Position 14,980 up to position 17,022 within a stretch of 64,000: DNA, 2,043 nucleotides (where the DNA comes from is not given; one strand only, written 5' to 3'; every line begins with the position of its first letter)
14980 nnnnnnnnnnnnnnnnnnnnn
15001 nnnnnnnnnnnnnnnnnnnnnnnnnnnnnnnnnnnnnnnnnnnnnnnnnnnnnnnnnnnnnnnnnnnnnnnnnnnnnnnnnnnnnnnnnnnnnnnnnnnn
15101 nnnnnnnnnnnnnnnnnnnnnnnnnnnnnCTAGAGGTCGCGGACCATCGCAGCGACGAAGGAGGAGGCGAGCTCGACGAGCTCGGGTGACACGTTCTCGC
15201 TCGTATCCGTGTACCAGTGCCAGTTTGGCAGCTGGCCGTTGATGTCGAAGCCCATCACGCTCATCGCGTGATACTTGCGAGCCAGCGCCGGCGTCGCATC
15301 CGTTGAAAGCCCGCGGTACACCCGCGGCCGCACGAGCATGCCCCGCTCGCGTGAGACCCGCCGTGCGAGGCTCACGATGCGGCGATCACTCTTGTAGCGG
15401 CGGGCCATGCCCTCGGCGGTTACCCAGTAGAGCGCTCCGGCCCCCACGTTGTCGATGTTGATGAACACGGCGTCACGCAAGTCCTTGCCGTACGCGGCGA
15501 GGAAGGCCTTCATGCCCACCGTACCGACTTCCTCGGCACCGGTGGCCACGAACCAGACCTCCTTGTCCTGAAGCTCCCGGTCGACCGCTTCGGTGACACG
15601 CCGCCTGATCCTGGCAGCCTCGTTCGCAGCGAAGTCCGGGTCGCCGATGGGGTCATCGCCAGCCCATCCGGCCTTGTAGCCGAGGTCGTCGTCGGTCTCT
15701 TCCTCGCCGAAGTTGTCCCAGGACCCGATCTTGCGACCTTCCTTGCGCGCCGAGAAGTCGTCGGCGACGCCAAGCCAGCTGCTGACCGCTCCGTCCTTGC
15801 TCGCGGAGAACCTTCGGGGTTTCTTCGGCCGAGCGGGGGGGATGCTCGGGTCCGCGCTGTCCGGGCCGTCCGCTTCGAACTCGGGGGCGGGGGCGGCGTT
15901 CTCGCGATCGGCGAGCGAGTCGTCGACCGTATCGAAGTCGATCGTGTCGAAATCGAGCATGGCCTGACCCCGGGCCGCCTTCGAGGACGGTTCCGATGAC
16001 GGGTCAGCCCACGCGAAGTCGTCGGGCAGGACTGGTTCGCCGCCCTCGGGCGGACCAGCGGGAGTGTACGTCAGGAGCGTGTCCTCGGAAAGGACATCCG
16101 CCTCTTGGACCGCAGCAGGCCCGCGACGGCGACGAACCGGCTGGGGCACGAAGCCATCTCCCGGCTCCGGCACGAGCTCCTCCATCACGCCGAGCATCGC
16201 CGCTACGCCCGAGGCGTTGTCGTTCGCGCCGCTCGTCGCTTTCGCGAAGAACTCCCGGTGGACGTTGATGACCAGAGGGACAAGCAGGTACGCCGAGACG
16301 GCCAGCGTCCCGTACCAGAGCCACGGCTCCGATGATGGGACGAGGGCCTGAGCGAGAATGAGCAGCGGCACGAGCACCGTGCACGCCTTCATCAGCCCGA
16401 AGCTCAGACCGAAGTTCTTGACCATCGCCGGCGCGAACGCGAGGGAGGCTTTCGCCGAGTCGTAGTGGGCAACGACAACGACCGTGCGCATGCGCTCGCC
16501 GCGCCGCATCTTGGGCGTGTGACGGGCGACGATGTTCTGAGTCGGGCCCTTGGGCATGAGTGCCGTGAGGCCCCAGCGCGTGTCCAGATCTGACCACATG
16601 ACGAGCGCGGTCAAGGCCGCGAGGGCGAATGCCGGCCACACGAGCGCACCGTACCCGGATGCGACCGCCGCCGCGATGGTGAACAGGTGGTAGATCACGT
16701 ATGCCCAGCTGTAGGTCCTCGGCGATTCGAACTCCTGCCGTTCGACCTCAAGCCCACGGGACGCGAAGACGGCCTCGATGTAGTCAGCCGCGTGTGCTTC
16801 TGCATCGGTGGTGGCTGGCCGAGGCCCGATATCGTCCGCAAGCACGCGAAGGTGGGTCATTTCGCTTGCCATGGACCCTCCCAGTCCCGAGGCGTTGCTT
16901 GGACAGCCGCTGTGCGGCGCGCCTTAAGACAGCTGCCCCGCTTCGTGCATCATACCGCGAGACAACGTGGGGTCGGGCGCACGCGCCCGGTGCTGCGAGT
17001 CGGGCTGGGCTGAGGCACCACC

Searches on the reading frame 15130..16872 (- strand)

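Call 3: search_protein_families(library=pfam, proteins=[window:15130-16872:-], max_evalue=0.1)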
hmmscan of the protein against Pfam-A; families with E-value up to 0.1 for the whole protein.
window:15130-16872:- (580 aa): 3 families
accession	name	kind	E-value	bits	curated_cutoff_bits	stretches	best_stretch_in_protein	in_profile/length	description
PF04389.22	Peptidase_M28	-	2.5e-15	57.2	21.3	2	434-575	54-191/193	Peptidase family M28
PF01546.33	Peptidase_M20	-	0.012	16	24.6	1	431-541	51-175/206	Peptidase family M20/M25/M40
PF05343.19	Peptidase_M42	-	0.021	14.3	23.2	0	429-530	148-256/292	M42 glutamyl aminopeptidase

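Call 4: search_protein_families(library=ncbifam, proteins=[window:15130-16872:-], max_evalue=0.1)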
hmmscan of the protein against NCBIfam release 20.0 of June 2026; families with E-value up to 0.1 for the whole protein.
window:15130-16872:- (580 aa): 1 family
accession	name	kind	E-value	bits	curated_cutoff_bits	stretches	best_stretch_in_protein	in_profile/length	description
NF007568.0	PRK10199.1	equivalog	5.7e-05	22.5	298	0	437-506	165-239/346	aminopeptidase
